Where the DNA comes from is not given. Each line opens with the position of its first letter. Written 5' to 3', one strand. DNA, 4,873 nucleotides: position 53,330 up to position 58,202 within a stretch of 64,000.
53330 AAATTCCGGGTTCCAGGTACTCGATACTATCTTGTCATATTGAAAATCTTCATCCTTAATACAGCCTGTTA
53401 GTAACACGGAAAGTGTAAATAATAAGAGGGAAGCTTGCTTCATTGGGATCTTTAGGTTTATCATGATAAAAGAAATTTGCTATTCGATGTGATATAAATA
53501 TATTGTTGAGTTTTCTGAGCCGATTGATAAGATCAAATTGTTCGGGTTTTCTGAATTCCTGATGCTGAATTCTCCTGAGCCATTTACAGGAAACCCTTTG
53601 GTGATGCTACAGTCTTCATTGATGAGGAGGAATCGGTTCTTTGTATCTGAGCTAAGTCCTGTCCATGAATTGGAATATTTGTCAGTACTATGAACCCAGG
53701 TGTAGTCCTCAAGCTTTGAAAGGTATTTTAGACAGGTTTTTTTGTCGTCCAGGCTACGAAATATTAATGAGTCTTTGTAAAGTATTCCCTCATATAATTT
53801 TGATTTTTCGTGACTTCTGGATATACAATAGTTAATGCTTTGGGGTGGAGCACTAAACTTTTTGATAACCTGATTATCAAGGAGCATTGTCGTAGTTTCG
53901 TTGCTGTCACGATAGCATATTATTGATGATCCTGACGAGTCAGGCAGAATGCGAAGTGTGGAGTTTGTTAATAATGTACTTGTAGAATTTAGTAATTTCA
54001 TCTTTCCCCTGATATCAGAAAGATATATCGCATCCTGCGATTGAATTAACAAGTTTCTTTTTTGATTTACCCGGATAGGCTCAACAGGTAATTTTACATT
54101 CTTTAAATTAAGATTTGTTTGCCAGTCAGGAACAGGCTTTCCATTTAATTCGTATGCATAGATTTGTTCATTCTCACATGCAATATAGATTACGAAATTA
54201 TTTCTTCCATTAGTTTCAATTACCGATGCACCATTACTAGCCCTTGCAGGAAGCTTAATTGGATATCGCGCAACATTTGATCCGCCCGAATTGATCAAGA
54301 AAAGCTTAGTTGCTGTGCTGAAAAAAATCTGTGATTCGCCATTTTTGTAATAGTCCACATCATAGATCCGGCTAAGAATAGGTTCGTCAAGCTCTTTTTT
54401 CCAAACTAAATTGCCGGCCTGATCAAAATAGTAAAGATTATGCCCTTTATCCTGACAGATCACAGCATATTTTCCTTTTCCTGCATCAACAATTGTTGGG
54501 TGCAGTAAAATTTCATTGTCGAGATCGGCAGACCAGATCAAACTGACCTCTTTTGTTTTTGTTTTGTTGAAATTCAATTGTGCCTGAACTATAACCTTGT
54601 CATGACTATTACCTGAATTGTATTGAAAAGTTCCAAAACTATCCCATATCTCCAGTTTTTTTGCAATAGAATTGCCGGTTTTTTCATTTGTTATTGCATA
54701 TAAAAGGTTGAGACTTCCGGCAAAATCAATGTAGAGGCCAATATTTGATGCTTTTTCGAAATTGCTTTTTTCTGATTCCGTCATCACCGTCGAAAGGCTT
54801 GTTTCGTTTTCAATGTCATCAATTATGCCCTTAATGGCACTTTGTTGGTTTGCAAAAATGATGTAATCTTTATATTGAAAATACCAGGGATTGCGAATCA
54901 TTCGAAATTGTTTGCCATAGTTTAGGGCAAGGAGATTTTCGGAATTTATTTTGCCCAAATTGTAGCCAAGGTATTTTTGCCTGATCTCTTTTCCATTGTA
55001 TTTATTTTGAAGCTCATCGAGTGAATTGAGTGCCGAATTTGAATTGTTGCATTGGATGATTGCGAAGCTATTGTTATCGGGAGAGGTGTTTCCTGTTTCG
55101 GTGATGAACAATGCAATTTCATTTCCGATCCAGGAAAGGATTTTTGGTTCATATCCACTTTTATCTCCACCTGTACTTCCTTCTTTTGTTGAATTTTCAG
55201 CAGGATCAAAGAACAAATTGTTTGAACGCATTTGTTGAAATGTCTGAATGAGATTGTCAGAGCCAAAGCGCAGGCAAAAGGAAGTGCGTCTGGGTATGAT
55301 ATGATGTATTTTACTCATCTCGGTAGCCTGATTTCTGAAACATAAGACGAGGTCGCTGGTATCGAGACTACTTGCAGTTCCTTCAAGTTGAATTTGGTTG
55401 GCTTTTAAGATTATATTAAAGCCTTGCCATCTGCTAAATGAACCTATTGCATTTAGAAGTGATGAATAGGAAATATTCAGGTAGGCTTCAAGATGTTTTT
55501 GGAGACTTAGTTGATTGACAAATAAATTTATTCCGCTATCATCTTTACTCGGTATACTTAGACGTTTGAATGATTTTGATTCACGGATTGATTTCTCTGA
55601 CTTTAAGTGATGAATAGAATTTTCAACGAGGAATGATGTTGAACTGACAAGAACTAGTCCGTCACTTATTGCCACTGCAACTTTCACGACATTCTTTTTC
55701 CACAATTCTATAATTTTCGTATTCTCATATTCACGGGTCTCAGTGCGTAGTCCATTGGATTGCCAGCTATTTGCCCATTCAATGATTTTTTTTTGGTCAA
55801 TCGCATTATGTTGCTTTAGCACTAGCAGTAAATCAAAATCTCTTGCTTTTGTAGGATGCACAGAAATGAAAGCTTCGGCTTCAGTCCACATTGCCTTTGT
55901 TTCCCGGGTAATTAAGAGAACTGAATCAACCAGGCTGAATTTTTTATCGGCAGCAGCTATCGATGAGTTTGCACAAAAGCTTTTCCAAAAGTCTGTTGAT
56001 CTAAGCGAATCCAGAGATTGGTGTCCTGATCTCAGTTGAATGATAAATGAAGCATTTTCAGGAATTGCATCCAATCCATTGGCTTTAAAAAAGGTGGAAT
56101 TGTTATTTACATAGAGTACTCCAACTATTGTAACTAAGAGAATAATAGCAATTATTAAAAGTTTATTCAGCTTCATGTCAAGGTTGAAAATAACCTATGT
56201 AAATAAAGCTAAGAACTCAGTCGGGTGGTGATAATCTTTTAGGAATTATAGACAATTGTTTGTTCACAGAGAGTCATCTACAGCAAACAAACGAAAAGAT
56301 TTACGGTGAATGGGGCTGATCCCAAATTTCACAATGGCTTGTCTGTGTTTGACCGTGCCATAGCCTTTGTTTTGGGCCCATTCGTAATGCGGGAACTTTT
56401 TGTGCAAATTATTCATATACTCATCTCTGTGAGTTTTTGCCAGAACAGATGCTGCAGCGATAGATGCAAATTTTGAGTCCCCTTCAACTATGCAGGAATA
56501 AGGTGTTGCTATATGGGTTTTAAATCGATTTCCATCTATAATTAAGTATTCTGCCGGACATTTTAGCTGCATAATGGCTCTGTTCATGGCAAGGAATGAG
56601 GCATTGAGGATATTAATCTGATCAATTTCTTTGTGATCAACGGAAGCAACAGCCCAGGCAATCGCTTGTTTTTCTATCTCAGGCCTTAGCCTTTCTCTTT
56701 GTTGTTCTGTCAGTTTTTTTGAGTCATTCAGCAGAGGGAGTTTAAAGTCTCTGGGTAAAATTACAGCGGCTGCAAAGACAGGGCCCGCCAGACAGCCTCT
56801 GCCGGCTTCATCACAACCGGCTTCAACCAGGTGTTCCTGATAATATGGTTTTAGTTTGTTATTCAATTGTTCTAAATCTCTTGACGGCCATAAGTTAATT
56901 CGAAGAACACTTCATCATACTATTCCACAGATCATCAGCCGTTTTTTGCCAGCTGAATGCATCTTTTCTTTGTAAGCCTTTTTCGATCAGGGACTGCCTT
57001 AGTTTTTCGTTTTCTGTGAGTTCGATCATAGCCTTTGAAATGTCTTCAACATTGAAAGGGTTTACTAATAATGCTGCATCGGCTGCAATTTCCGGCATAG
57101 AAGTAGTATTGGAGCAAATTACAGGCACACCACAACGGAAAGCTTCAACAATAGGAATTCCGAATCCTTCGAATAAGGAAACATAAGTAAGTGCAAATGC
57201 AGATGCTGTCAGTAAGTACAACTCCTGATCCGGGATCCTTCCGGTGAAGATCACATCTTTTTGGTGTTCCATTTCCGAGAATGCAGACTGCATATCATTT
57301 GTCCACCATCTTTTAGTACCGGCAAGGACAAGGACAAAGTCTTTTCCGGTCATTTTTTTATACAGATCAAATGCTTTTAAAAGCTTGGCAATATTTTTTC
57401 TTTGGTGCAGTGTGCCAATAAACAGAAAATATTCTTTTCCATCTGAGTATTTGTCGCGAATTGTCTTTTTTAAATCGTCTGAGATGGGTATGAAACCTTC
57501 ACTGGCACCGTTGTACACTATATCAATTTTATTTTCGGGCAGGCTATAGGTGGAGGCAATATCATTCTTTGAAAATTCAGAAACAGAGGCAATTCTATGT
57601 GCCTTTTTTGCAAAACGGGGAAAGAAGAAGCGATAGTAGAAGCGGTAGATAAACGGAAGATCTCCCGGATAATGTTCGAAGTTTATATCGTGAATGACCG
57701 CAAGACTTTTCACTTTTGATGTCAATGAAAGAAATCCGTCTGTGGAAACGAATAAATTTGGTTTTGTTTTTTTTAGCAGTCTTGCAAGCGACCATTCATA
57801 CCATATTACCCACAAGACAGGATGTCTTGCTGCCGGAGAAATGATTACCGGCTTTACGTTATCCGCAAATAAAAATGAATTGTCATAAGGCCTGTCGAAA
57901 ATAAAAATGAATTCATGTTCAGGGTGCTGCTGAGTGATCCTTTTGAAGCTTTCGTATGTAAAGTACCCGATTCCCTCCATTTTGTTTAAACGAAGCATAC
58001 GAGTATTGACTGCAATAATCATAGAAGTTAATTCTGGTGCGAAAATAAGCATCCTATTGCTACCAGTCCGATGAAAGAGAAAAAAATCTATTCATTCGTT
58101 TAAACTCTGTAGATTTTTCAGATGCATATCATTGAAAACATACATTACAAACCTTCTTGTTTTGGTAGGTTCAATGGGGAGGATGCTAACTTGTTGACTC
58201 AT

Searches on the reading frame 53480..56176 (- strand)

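Call 55: search_protein_families(library=pfam, proteins=[window:53480-56176:-], max_evalue=0.0001)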
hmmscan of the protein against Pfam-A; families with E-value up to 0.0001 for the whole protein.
window:53480-56176:- (898 aa): 2 families
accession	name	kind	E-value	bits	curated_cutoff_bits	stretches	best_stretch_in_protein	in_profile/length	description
PF11832.13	DUF3352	-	2.8e-13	49.8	26.8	1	340-464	90-210/536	Protein of unknown function (DUF3352)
PF13570.13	Beta-prop_ACSF4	-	1.5e-08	34.9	133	1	538-756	117-312/329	Beta-alanine-activating enzyme, beta-propeller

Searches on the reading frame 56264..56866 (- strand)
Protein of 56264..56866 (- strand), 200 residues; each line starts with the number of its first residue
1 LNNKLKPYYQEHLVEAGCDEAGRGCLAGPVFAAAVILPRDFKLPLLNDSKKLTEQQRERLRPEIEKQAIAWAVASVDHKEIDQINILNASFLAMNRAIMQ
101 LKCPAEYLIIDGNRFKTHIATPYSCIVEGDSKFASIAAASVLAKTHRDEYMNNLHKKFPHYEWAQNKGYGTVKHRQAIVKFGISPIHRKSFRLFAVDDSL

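Call 19: search_protein_families(library=pfam, proteins=[window:56264-56866:-], max_evalue=0.0001)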
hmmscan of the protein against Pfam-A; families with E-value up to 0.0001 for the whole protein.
window:56264-56866:- (200 aa): 1 family
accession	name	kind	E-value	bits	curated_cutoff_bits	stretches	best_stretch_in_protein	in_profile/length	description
PF01351.25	RNase_HII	-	3.1e-41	141.9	25.8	1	16-192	1-197/199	Ribonuclease HII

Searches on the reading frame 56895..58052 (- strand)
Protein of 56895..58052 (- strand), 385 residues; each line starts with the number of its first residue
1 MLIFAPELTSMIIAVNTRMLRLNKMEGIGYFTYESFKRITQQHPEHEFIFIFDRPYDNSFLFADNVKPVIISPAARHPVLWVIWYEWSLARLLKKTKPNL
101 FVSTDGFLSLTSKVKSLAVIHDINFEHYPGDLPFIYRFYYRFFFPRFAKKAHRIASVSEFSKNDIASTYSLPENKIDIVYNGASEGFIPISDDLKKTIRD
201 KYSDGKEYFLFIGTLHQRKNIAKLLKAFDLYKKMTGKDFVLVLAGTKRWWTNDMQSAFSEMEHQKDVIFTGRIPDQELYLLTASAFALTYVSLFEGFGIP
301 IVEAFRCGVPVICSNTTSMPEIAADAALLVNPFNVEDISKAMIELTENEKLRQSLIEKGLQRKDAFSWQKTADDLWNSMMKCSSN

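Call 19: search_protein_families(library=pfam, proteins=[window:56895-58052:-], max_evalue=0.0001)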
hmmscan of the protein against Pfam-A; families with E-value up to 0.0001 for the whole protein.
window:56895-58052:- (385 aa): 5 families
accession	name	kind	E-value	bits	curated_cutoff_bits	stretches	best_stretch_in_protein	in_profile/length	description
PF00534.26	Glycos_transf_1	-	6.1e-32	111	26.4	1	203-360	12-170/172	Glycosyl transferases group 1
PF13692.12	Glyco_trans_1_4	-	5.3e-23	82.3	27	1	208-348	3-142/142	Glycosyl transferases group 1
PF13439.12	Glyco_transf_4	-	3e-12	47.3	28.5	1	46-182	20-165/170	Glycosyltransferase Family 4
PF13524.12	Glyco_trans_1_2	-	3.1e-05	24.4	25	1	237-375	13-142/144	Glycosyl transferase-like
PF20706.3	GT4-conflict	-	7.6e-05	22.3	26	1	200-318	191-315/385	Family 4 Glycosyltransferase in conflict systems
